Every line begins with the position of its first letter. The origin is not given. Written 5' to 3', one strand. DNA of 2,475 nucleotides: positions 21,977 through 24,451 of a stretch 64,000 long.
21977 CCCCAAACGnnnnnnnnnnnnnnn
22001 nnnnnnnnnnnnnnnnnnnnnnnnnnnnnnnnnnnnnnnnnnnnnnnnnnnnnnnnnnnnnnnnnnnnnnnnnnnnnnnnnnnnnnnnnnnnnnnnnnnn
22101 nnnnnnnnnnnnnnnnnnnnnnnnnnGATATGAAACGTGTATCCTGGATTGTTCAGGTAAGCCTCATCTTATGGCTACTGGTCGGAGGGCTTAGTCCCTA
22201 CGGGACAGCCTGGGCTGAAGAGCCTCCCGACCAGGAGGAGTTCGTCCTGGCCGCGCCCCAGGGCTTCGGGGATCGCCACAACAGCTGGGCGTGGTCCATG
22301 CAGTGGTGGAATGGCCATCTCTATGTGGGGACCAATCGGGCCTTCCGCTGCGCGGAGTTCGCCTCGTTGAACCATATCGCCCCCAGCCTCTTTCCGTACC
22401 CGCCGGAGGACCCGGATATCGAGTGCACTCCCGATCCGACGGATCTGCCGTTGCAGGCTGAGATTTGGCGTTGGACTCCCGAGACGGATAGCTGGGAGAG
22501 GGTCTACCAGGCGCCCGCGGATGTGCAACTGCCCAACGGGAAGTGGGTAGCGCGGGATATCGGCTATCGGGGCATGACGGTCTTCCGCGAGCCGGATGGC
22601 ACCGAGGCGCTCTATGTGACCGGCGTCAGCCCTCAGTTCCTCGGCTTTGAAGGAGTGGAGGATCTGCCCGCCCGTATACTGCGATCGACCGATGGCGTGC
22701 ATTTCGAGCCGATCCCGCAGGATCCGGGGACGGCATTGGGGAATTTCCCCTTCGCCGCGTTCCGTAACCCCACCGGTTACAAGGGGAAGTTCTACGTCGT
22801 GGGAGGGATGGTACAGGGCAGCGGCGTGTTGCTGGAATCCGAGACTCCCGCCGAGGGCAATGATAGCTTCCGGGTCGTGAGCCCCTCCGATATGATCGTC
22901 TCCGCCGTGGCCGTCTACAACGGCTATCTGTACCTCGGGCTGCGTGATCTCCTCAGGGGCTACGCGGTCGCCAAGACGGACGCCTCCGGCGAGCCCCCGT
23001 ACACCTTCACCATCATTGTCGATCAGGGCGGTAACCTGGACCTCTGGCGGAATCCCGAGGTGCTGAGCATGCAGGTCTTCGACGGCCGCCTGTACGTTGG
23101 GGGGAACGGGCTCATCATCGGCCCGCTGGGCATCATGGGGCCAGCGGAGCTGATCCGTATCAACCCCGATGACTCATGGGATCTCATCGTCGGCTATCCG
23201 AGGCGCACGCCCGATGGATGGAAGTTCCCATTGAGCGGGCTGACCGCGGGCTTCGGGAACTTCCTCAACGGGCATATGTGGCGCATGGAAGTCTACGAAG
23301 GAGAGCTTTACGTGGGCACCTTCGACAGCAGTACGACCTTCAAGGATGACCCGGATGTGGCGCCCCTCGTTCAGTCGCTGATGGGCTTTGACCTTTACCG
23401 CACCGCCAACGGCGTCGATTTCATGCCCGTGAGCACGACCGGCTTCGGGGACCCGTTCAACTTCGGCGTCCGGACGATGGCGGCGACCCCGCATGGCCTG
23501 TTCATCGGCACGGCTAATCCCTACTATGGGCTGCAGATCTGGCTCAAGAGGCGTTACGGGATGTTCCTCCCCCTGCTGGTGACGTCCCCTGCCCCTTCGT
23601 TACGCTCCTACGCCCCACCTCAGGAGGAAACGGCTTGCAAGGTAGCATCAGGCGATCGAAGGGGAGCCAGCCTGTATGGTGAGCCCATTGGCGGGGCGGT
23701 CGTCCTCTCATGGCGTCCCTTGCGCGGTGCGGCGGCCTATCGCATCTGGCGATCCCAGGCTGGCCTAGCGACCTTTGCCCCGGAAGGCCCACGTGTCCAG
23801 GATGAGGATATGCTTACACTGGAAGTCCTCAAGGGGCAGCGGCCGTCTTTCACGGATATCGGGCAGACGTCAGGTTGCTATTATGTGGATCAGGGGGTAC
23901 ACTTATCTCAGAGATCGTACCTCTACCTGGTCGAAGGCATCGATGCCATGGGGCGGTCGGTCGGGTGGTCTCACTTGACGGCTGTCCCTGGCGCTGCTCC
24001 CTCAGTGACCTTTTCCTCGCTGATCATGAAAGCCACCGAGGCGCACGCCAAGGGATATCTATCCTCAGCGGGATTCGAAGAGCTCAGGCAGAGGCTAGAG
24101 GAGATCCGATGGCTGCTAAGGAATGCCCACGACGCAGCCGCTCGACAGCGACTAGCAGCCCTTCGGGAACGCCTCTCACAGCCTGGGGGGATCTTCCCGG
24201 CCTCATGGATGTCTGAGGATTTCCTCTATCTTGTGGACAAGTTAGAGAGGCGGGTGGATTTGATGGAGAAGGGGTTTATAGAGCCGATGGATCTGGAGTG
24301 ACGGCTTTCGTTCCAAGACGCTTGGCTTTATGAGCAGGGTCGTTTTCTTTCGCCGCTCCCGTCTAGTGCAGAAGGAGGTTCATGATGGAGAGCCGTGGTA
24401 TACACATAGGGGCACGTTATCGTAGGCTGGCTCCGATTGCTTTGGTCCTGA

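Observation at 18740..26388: Three paralogous repeat/propeller proteins with an invariant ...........-M-WW-G-LYVGTN motif embedded in a PKS operon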

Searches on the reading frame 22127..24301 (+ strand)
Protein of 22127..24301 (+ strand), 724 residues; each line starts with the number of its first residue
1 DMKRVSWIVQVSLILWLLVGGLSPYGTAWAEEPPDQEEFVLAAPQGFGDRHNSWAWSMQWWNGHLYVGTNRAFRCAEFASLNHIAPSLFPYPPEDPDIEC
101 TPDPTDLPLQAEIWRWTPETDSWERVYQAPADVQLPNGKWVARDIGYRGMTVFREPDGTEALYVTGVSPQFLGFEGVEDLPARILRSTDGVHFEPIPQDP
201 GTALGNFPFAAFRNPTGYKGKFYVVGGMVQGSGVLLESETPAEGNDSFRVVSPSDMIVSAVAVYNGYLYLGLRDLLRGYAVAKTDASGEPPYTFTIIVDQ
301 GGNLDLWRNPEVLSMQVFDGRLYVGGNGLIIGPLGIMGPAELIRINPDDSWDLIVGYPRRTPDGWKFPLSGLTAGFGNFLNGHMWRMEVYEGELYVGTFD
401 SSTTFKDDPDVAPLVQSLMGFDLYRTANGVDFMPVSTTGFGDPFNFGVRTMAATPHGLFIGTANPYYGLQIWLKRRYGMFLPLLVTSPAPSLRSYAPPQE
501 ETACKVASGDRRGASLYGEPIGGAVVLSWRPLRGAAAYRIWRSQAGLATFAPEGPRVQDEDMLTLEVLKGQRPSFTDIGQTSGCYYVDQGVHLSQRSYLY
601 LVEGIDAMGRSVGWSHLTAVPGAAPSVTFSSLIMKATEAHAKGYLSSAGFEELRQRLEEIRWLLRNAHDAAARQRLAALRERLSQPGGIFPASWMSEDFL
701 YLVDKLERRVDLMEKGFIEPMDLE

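Call 4: search_protein_families(library=pfam, proteins=[window:22127-24301:+], max_evalue=1)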
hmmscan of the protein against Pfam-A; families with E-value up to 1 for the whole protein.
window:22127-24301:+ (724 aa): 2 families
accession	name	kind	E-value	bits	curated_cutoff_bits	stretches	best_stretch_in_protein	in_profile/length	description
PF07494.17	Reg_prop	-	0.062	14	20.4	0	318-328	14-24/24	Two component regulator propeller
PF08604.15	Nup153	-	0.069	12.4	25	1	622-650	410-438/510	Nucleoporin Nup153-like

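Call 5: search_protein_families(library=ncbifam, proteins=[window:22127-24301:+], max_evalue=1)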
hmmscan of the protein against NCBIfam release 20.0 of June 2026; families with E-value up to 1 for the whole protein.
window:22127-24301:+ (724 aa): 0 families

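Call 23: predict_structure(alignment_id=A1)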
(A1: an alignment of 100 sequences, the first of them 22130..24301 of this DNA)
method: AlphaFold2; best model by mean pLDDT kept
length: 723 residues; sequences in the alignment: 100
mean_pLDDT: 90.4   pTM: 0.90
mean pLDDT of the five models: 90.4, 89.9, 89.3, 89.3, 88.9
residues with pLDDT >= 90: 582; 70-90: 58; 50-70: 34; < 50: 49
segments of 3 or more residues with pLDDT < 50: 23-28, 480-500, 547-566
pLDDT, mean of each block of 10 residues (from residue 1): 79 80 50 81 98 98 98 97 96 96 98 98 98 98 98 98 98 96 98 98 96 98 95 98 98 98 98 97 97 97 93 98 93 80 98 97 96 93 96 96 91 90 96 94 97 97 98 75 43 43 67 88 95 94 64 44 45 87 96 91 94 93 96 96 97 98 96 97 94 96 96 95 95
secondary structure, 60 per line:
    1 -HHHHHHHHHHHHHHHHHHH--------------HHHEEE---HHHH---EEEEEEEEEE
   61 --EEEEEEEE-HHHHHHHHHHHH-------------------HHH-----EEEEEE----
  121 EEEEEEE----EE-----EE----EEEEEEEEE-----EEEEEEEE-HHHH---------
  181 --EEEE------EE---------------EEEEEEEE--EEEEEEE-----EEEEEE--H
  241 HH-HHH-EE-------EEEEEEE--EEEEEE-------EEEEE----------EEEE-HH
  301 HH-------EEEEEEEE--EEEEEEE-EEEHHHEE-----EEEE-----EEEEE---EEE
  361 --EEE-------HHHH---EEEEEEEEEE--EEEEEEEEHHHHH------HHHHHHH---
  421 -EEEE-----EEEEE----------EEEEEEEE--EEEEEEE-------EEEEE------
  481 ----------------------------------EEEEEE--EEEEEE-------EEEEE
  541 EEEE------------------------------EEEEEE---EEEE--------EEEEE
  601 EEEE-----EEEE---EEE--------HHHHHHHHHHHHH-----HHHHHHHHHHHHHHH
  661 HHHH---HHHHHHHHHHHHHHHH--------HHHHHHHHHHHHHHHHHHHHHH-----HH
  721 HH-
elements in order (helices of 4 or more, strands of 3 or more residues): H2-20 E38-40 H44-47 E51-60 E63-70 H72-83 E111-116 E121-127 E145-153 E159-166 H168-171 E183-186 E210-217 E220-226 E232-237 E257-263 E266-271 E279-283 E294-297 H299-302 E310-317 E320-326 E328-330 E341-344 E350-354 E358-360 E363-365 H373-376 E380-389 E392-399 H400-404 H411-417 E422-425 E431-435 E446-453 E456-462 E470-474 E515-520 E523-528 E536-544 E575-580 E584-587 E596-604 E610-613 E617-619 H628-640 H646-664 H668-683 H692-713 H719-722
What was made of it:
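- On Beta-propeller fold (general): The AlphaFold2 model has pLDDT 90.4 and seven blades, with N-terminal strand 38-40 completing blade 7 (call 23).
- Checked: The 'six or seven blades' are seven in the AlphaFold2 model (call 23).
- The AlphaFold2 model has pLDDT 90.4 and pTM 0.90, with seven four-stranded blades and an N-terminal closing strand (call 23).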

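Call 25: fold_search(model_id=the predicted structure, library=pdb)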
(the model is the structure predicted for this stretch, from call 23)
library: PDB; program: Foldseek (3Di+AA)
matches with E <= 10: 1345; with E <= 0.001: 374
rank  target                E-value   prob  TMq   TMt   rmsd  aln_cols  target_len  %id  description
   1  8pjz_B                1.3e-08  1.00  0.25  0.57   6.5       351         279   14  Crystal structure of the computationally designed SAKe6EEtal protein (released 2024-07-10)
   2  6n3h_B                2.3e-08  1.00  0.25  0.53   7.3       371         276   15  Crystal structure of Kelch domain of the human NS1 binding protein (released 2018-12-12)
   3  7on7_B                3.4e-08  1.00  0.24  0.56   7.1       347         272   15  Crystal structure of the computationally designed SAKe6BE-L2 protein (released 2022-12-14)
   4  7onh_B                6.4e-08  1.00  0.27  0.54   6.1       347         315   16  Crystal structure of the computationally designed SAKe6BE-L3 protein (released 2022-12-14)
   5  9bfp_A                1.8e-07  1.00  0.20  0.15  23.0       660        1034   10  Cryo-EM structure of Sevenless extracellular domain (monomer) (released 2025-01-29)
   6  5y31_B                2.0e-07  1.00  0.33  0.45   5.4       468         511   10  Crystal structure of human LGI1-ADAM22 complex (released 2018-05-02)
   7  5yq4                  3.0e-07  1.00  0.25  0.56   6.3       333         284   16  Crystal structure of kelch domain of KLHL20 (released 2018-11-14)
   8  6ttk_C                3.9e-07  1.00  0.26  0.56   6.9       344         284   12  Crystal structure of the kelch domain of human KLHL12 in complex with DVL1 peptide (released 2020-02-12)
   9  5y2z_B                4.1e-07  1.00  0.34  0.69   5.1       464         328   10  Crystal structure of human LGI1 EPTP-ADAM22 complex (released 2018-05-02)
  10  7onh_A                4.1e-07  1.00  0.25  0.51   6.1       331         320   15  Crystal structure of the computationally designed SAKe6BE-L3 protein (released 2022-12-14)
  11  5y2z_H                5.6e-07  1.00  0.34  0.67   5.1       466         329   10  Crystal structure of human LGI1 EPTP-ADAM22 complex (released 2018-05-02)
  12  9kf4                  7.6e-07  1.00  0.23  0.33  22.1       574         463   12  Crystal structure of Streptomyces sp. sulfotransferase Cpz4 involved in Caprazamycins Synthesis (released 2025-11-05)
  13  9rsc_W                8.0e-07  1.00  0.30  0.50   6.5       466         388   11  Ternary complex of an improved charged molecular glue degrader ZZ2-SO2H, BRD4(BD1) neosubstrate, and the CTLH E3 ligas (released 2026-04-08)
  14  3wsy_A                8.4e-07  1.00  0.21  0.22  15.8       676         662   10  SorLA Vps10p domain in complex with its own propeptide fragment (released 2015-02-04)
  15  9kf6                  8.9e-07  1.00  0.26  0.37  19.9       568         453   12  Crystal structure of the reaction intermediate of Streptomyces sp. sulfotransferase Cpz4 involved in caprazamycins synth (released 2025-11-05)
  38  7ep9_A                4.4e-06  1.00  0.28  0.31  12.3       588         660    7  The structure of carboxypeptidase from Fusobacterium nucleatum (released 2021-10-27)
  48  7c72_B                6.3e-06  1.00  0.33  0.37  13.7       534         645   11  Structure of a mycobacterium tuberculosis puromycin-hydrolyzing peptidase (released 2021-03-24)
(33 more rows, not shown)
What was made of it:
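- On Beta-propeller fold (general): The top 50 listed are nearly all proteins known to contain propeller domains (call 25).
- On Arylsulfate sulfotransferase (PF05935/PF14269): Cpz4 gives TM 0.33-0.37 and rmsd about 20 A (call 25).
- Closest known: Asp-box. Same: Foldseek lists Sortilin, GH74 and sialidases among its hits (call 25).
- Closest known: Prolyl-oligopeptidase-type architecture. Same: Two peptidases appear among the Foldseek hits (7ep9, 7c72; call 25).
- Closest known: Kelch and LGI1-EPTP seven- or six-bladed propellers. Same: E values are 1e-8 to 4e-7, and TM-score on the target is 0.53-0.69 (call 25).
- Closest known: Arylsulfate sulfotransferases. Same: Cpz4 appears among the Foldseek hits (call 25).
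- Closest known: Arylsulfate sulfotransferases. Different: TM-score 0.33-0.37 and rmsd about 20 A (call 25).
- Foldseek neighbours include propeller enzymes: sialidases, GH43, GH74, GH145/PL42 and the sulfotransferase Cpz4 (call 25). Structural matches are generic, with 7-16% identity, TM-score on the target at most 0.69 and high rmsd (call 25).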

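Call 26: find_related_loci(query=A1, collection=genome_contigs, flank=10000)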
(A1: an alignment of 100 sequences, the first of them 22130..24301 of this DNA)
Query A1 (723 aa) in genome_contigs; peptide patterns used: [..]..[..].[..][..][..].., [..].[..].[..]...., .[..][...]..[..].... (x = any residue, [..] = any of these).
367 stretches matched a pattern; 257 encode a relative of the query (tblastn E <= 1e-3); the best 80 are kept; 76 distinct loci.
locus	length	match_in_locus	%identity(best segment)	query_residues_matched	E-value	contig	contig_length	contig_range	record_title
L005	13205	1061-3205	53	1-723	0e+0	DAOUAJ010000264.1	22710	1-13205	MAG TPA_asm: Anaerolineae bacterium isolate H63_643 k137_86003, whole genome shotgun sequence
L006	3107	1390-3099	57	31-605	0e+0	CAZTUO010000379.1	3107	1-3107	MAG TPA_asm: uncultured Nitrospira sp. isolate binchicken_co30_85 genome assembly, contig: NODE_15257_length_3107_cov_3.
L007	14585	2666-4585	67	10-723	0e+0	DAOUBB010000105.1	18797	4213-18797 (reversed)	MAG TPA_asm: Anaerolineae bacterium isolate H68_701 k101_221332, whole genome shotgun sequence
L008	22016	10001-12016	47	26-717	0e+0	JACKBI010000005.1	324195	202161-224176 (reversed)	MAG: Anaerolineales bacterium isolate HK-STAS-CHLO-17 HK-STAS-CHLO-17_5, whole genome shotgun sequence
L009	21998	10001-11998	47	32-717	0e+0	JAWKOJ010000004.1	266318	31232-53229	MAG: Caldilineales bacterium isolate ABC2.10 ABC2.10.fa-4, whole genome shotgun sequence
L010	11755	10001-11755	51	32-636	0e+0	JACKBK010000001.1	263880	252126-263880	MAG: Caldilineae bacterium isolate HK-STAS-CHLO-19 HK-STAS-CHLO-19_1, whole genome shotgun sequence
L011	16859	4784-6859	47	12-723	0e+0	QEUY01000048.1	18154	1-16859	MAG: Chloroflexi bacterium isolate CFX7 J3_scaffold_4795, whole genome shotgun sequence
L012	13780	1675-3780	47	3-717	0e+0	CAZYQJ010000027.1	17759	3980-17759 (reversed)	MAG TPA_asm: uncultured Litorilinea sp. isolate SRP268622_co1_330 genome assembly, contig: NODE_6929_length_17759_cov_4.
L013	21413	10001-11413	56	38-511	7e-171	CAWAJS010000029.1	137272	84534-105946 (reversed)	MAG: uncultured Chloroflexia bacterium isolate MFD02581.bin.2.20 genome assembly, contig: contig_43522, whole genome sho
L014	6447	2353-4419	43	26-717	2e-167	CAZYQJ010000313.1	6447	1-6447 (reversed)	MAG TPA_asm: uncultured Litorilinea sp. isolate SRP268622_co1_330 genome assembly, contig: NODE_29841_length_6447_cov_5.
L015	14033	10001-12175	43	1-722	5e-166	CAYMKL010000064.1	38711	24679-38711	MAG TPA_asm: uncultured Anaerolineae bacterium isolate SRP167671_co1_184 genome assembly, contig: NODE_1174_length_38711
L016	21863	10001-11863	45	27-660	2e-161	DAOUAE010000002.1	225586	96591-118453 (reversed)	MAG TPA_asm: Chloroflexota bacterium isolate H61_622 k121_598922, whole genome shotgun sequence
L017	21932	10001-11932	45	12-722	3e-159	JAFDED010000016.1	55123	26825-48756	MAG: Deltaproteobacteria bacterium isolate Meg19_1012_Bin_441 Meg19_1012_Bin_441_scaffold_653, whole genome shotgun sequ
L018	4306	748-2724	42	38-717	3e-161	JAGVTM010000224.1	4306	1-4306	MAG: Chloroflexota bacterium isolate THP_Bin_29 THP_Bin_29_scaffold_9059, whole genome shotgun sequence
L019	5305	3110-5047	42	45-722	3e-159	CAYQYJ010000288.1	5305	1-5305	MAG TPA_asm: uncultured Ardenticatenaceae bacterium isolate SRP329715_co1_256 genome assembly, contig: NODE_24367_length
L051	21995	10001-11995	36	36-714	7e-122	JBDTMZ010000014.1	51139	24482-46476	MAG: Candidatus Solibacter sp. isolate cluster3_bin.138 NODE_1587_length_51139_cov_16.710692, whole genome shotgun seque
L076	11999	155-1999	35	42-683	7e-93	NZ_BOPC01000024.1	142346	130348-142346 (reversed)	Micromonospora qiuiae strain NBRC 106684 sequence024, whole genome shotgun sequence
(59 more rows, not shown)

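Call 27: search_solved_structures(query=A1, max_evalue=10, show_alignments=3)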
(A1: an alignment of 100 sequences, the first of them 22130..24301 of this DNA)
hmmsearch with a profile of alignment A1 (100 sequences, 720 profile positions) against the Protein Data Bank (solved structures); distinct sequences matched with E-value up to 10: 7.
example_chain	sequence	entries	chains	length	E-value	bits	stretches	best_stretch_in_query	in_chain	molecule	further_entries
8pn5_A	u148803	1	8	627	0.00019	23.1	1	509-633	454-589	DUF3472 domain-containing protein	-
8pmu_A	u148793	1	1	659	0.00021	22.9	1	509-633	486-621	DUF3472 domain-containing protein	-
8pn3_A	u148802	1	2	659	0.00021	22.9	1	509-633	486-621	DUF3472 domain-containing protein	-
8y31_E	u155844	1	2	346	0.43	12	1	461-535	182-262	Interferon alpha/beta receptor 1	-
7puz_A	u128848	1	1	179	1.2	10.5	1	541-678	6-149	MICOS complex subunit MIC60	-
3na7_A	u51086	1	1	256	4.5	8.6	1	489-584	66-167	HP0958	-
3u59_A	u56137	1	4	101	9.7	7.5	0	620-709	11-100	Tropomyosin beta chain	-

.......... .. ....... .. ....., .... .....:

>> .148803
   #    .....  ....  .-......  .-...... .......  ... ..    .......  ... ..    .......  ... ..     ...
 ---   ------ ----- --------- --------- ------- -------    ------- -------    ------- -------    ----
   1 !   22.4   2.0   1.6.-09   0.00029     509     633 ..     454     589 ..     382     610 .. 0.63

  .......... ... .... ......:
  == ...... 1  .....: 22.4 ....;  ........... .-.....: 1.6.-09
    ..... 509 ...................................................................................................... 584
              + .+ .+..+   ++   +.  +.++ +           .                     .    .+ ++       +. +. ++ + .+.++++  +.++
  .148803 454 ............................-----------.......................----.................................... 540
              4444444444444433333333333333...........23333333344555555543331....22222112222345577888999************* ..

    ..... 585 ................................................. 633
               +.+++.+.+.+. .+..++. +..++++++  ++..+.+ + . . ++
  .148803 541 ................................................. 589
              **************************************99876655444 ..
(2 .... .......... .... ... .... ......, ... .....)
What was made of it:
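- On Any protein with a solved structure (sequence homology): A 100-sequence profile hits only the Fn3 region, profile positions 509-633 (call 27).
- On Fibronectin type III (C-terminal module of paralogues 1 and 2): The profile hit to the Fn3 of 8pn5 has E 2e-4 (call 27).
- PDB profile hits fall only in the Fn3 part (call 27).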

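Call 48: search_protein_families(library=pfam, proteins=[L076:47-2140:+, L076:2978-4291:-, L076:4427-5071:+, L076:5186-8905:+, L076:8902-9537:+, L076:9541-11598:+, L076:1995-3743:-], max_evalue=0.001)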
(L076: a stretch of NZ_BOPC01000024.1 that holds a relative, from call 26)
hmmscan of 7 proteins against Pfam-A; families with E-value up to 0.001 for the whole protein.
L076:47-2140:+ (697 aa): 0 families

L076:2978-4291:- (437 aa): 3 families
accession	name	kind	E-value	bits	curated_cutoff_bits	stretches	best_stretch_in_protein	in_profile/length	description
PF22067.2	Cep192_D3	-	7.5e-09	36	27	0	126-179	18-69/99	Cep192 domain 3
PF22544.2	HYDIN_VesB_CFA65-like_Ig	-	3.7e-06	27.5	25.5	0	127-182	21-75/100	HYDIN/CFA65/VesB-like, Ig-like domain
PF11614.14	FixG_C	-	0.00047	20.7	25.6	0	23-97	36-108/119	IG-like fold at C-terminal of FixG, putative oxidoreductase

L076:4427-5071:+ (214 aa): 3 families
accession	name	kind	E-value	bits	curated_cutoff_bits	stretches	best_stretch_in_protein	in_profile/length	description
PF00196.25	GerE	-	1.1e-12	47.8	23.5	1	154-208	3-57/57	Bacterial regulatory proteins, luxR family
PF13384.12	HTH_23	-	2.5e-05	24.4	24.6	1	159-191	8-40/50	Homeodomain-like domain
PF08281.18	Sigma70_r4_2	-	0.00016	21.7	25.7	0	153-190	10-48/54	Sigma-70, region 4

L076:5186-8905:+ (1239 aa): 5 families
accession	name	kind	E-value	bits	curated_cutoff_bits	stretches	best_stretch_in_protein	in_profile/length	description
PF07676.18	PD40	-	6.2e-69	227.2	20.9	6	161-198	1-38/38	WD40-like Beta Propeller Repeat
PF00930.27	DPPIV_N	-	6e-13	48.7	22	0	149-231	23-118/354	Dipeptidyl peptidase IV (DPP IV) N-terminal region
PF25174.1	Beta-prop_THOC3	-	9.9e-09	35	305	0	129-285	7-151/272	THOC3 beta-propeller domain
PF00092.34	VWA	-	2.9e-08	34.6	23.8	1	509-701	1-164/174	von Willebrand factor type A domain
PF02494.22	HYR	-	0.00015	22.5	21.7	1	800-858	9-70/81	HYR domain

L076:8902-9537:+ (211 aa): 1 family
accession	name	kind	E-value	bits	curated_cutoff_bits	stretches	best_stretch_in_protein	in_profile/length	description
PF14065.11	Pvc16_N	-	8e-43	146.7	27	1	8-181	2-177/180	Pvc16 N-terminal domain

L076:9541-11598:+ (685 aa): 2 families
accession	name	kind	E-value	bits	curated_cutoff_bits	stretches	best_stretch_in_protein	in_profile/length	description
PF22977.2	WHD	-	6.8e-24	85.2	27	1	8-198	20-214/221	Winged helix domain, variant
PF00004.35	AAA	-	5.3e-22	79.1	21.2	1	469-593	2-130/131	ATPase family associated with various cellular activities (AAA)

L076:1995-3743:- (582 aa): 0 families
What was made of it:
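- Tried and rejected: Its neighbours there are Ig-like, LuxR, PD40-VWA and Pvc16/AAA genes (call 48).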

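Call 60: search_protein_representatives(alignment_id=A1)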
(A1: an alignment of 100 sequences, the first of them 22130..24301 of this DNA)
Query: 100 sequences, 720 profile positions. Proteins with E-value up to 0.001 (for the whole library): 6533; up to 1e-10: 2494; up to 1e-30: 747. The best 150 are listed.
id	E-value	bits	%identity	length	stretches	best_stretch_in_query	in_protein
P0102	0.0e+00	1015.7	-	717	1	5-717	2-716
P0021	2.8e-285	964.7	-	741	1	14-716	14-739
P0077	2.8e-284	961.4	-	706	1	42-715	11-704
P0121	4.5e-281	950.8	-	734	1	12-717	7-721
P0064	3.9e-273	924.5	-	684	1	6-716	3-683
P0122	4.1e-269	911.2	-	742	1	12-717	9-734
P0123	1.5e-261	886.2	-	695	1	39-717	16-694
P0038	1.8e-260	882.7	-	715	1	15-715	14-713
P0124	9.4e-258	873.7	-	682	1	6-717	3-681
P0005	2.6e-257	872.2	-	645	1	16-489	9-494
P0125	5.7e-257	871.1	-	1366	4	26-406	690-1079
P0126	3.9e-253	858.4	-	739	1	16-716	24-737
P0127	1.1e-250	850.3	-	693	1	4-717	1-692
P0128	8.6e-249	844.1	-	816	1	15-717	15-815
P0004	1.8e-248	843.0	-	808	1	10-484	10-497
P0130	1.4e-241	820.2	-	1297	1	38-717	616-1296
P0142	8.6e-227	771.3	-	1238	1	29-616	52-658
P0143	1.3e-226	770.7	-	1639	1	33-487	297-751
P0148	1.4e-222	757.4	-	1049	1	16-717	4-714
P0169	7.1e-201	685.7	-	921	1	39-473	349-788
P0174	1.2e-197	675.0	-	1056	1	48-717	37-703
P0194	5.3e-180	616.7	-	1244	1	39-718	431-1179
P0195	9.3e-179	612.5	-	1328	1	16-549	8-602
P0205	5.4e-172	590.2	-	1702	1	39-622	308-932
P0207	1.4e-170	585.5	-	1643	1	23-524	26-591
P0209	3.2e-170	584.3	-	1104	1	43-710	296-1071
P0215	3.9e-168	577.4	-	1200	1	41-620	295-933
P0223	7.1e-164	563.3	-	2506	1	23-703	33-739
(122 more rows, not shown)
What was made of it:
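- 747 50%-identity clusters at E<=1e-30 (call 60).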
